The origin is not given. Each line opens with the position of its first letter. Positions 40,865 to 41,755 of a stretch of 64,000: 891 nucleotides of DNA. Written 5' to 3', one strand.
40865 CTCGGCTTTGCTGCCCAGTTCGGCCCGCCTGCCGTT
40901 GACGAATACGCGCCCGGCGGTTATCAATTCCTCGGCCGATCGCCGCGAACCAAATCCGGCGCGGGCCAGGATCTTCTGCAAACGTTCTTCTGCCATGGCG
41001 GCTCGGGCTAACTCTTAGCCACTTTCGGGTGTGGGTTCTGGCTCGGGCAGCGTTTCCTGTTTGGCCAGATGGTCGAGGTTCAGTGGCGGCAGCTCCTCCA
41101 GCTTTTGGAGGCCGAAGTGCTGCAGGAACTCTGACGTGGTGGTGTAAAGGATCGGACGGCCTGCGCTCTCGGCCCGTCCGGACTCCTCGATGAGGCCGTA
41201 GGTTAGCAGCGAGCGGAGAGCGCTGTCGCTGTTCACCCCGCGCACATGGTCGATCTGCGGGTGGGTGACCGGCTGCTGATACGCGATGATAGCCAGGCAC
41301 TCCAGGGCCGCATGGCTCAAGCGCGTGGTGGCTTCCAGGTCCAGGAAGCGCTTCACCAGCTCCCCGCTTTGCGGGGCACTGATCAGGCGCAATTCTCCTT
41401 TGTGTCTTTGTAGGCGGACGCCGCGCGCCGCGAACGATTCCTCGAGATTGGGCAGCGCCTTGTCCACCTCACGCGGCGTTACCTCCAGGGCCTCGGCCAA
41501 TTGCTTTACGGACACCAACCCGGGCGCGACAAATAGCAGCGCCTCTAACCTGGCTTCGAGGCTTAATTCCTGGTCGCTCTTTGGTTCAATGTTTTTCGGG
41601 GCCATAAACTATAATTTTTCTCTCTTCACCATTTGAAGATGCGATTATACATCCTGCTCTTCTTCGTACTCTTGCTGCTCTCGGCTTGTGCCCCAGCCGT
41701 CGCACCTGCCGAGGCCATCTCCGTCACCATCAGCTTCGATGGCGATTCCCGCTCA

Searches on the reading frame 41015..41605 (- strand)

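Call 14: search_protein_families(library=pfam, proteins=[window:41015-41605:-], max_evalue=0.01)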
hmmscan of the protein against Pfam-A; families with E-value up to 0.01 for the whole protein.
window:41015-41605:- (196 aa): 1 family
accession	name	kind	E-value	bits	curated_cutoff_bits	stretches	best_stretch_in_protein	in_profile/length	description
PF04079.22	SMC_ScpB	-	7.3e-50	169.1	27.4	1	19-175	2-160/160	Segregation and condensation complex subunit ScpB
